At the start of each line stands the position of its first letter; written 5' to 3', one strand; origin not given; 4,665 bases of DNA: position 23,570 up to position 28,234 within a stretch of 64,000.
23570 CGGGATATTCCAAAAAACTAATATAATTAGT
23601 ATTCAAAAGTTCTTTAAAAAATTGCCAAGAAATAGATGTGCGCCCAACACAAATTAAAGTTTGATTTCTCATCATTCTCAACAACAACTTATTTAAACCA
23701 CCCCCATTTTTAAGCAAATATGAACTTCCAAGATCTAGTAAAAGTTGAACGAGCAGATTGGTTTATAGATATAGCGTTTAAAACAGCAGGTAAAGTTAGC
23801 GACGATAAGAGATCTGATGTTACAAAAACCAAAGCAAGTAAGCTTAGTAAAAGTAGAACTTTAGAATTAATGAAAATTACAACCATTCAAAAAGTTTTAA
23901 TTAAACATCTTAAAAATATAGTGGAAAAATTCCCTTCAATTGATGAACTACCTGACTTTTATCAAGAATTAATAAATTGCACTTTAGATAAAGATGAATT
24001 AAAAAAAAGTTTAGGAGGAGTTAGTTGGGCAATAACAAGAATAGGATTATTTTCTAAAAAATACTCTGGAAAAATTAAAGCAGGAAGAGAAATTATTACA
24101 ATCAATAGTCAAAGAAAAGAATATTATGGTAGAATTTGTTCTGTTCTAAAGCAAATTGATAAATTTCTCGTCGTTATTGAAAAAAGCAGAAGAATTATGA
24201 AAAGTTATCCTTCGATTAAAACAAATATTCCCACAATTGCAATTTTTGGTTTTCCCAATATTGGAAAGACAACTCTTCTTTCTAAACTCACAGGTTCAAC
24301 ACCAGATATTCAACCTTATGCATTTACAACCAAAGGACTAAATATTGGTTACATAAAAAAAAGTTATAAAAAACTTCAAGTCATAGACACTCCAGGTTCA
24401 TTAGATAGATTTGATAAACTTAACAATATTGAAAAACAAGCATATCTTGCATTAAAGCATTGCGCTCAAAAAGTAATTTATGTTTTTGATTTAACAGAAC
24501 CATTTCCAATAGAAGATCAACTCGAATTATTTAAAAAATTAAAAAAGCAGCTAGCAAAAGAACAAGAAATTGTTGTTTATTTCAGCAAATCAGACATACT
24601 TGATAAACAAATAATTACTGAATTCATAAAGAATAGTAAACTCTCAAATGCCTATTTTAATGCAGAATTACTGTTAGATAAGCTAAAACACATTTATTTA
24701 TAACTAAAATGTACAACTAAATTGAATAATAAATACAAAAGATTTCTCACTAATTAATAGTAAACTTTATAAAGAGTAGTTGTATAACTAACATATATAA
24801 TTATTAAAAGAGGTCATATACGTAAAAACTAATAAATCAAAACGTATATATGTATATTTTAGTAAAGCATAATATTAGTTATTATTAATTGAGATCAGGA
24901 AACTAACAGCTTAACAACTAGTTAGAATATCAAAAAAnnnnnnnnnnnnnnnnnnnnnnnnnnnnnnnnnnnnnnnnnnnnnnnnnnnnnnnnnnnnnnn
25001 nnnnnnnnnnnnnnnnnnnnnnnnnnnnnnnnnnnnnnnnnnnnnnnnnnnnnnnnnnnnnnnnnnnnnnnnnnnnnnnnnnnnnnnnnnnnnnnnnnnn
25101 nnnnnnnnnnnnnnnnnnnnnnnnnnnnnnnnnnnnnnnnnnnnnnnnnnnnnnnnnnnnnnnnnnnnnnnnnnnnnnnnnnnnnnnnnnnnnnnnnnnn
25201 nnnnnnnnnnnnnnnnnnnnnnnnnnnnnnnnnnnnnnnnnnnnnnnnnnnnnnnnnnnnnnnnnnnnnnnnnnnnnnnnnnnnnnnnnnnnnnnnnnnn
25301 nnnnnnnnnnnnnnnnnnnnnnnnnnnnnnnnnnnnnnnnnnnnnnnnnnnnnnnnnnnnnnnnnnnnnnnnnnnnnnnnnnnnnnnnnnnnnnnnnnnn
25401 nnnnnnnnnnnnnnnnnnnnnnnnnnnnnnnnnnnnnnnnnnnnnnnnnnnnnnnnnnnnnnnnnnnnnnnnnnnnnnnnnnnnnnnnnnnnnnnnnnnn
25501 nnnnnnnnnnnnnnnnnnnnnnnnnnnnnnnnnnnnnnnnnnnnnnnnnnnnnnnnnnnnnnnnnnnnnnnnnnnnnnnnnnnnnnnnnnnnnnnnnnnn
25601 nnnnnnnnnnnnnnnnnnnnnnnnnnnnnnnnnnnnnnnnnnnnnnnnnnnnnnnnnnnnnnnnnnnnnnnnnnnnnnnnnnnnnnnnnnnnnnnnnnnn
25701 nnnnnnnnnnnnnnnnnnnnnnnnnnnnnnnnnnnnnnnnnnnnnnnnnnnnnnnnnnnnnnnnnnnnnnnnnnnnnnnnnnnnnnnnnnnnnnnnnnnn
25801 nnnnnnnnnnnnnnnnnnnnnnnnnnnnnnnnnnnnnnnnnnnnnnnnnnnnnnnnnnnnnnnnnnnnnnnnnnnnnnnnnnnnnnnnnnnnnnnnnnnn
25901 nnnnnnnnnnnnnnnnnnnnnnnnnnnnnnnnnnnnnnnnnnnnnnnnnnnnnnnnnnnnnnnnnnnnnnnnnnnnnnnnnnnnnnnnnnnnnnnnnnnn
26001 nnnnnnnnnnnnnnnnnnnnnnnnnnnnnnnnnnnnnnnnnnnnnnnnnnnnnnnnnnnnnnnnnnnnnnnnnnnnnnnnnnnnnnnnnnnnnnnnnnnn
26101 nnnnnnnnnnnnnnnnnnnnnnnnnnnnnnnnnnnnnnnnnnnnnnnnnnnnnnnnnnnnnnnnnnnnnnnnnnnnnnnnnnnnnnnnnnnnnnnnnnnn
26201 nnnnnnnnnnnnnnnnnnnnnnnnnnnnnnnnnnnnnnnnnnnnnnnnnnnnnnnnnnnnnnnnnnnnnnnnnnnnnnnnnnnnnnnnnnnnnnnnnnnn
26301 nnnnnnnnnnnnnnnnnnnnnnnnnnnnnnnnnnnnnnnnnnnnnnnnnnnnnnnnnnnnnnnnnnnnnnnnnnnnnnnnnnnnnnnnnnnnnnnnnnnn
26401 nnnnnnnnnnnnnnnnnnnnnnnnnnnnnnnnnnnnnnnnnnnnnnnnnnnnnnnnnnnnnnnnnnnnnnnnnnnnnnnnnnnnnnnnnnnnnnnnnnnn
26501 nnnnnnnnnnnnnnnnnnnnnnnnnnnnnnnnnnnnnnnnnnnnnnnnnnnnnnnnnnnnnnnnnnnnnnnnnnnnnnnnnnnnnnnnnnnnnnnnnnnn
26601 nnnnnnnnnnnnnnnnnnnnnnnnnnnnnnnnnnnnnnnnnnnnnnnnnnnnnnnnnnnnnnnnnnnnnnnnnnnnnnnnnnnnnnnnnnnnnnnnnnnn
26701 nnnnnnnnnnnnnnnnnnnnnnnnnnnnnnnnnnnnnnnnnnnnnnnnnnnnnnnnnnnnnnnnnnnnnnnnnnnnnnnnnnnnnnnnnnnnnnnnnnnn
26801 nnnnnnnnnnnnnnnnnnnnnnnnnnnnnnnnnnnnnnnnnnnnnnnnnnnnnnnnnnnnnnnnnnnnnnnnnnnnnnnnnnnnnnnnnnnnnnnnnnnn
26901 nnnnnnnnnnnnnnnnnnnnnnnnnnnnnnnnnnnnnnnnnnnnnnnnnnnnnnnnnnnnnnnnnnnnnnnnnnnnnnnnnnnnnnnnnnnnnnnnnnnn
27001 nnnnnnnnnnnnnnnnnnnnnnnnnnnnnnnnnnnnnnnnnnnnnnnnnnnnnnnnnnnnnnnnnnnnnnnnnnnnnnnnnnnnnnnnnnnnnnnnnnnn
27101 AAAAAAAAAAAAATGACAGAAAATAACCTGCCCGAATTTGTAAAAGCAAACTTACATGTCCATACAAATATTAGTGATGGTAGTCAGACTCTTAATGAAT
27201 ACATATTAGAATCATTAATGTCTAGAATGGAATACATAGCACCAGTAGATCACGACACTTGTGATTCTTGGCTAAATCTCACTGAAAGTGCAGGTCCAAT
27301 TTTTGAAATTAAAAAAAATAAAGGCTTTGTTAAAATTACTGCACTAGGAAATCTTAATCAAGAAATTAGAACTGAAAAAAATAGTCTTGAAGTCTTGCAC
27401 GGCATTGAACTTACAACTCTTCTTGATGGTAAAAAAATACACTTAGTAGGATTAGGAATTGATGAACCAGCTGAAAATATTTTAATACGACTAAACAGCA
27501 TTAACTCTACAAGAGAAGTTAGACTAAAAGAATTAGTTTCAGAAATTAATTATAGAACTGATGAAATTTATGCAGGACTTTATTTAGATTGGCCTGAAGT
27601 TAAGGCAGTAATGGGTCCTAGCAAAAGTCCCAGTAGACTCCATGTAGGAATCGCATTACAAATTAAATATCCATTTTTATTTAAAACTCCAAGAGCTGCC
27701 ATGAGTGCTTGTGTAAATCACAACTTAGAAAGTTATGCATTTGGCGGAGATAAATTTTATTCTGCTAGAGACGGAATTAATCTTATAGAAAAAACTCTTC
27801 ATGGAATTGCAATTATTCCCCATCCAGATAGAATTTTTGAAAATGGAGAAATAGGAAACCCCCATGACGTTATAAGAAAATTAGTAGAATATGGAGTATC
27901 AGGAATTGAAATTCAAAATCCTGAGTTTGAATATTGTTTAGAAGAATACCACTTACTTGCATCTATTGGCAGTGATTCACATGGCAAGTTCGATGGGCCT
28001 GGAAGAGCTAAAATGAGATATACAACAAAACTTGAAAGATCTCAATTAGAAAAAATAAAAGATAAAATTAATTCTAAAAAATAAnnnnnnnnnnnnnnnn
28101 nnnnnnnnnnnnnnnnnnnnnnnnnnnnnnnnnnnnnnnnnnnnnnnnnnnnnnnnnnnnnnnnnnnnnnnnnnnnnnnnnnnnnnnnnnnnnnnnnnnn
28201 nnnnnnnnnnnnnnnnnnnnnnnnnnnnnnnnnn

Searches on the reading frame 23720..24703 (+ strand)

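Call 64: search_protein_families(library=pfam, proteins=[window:23720-24703:+], max_evalue=0.001)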
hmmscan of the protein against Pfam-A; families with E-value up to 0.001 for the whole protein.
window:23720-24703:+ (327 aa): 10 families
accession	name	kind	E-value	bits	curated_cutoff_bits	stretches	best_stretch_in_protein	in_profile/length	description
PF17835.6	NOG1_N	-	5e-28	98.7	22.9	1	3-166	1-159/160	NOG1 N-terminal helical domain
PF01926.29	MMR_HSR1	-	3.9e-18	66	21.9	1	172-286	1-109/113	50S ribosome-binding GTPase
PF06858.20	NOG1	-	1.5e-12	47.5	27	1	236-292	1-58/58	Nucleolar GTP-binding protein 1 (NOG1)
PF02421.24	FeoB_N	-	1.6e-10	41.2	27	1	172-300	2-124/156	Ferrous iron transport protein B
PF00071.28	Ras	-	0.00039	20.5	21.6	1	174-300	3-123/162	Ras family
PF04548.22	AIG1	-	0.00041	20.2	27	1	214-307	46-142/212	AIG1 family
PF00025.27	Arf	-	0.00047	20.1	22.3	1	172-302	16-136/174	ADP-ribosylation factor family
PF09439.16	SRPRB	-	0.00059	19.7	25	0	169-279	2-104/178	Signal recognition particle receptor beta subunit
PF01591.24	6PF2K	-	0.00067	19.5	27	0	167-314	10-155/223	6-phosphofructo-2-kinase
PF03205.20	MobB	-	0.00069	20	26.6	0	173-226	2-46/133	Molybdopterin guanine dinucleotide synthesis protein B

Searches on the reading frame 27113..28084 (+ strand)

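Call 64: search_protein_families(library=pfam, proteins=[window:27113-28084:+], max_evalue=0.001)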
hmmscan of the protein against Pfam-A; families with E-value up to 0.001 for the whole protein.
window:27113-28084:+ (323 aa): 1 family
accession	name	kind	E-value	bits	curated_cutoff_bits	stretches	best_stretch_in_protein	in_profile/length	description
PF02811.25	PHP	-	0.00036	21.4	26.4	1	14-133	2-97/164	PHP domain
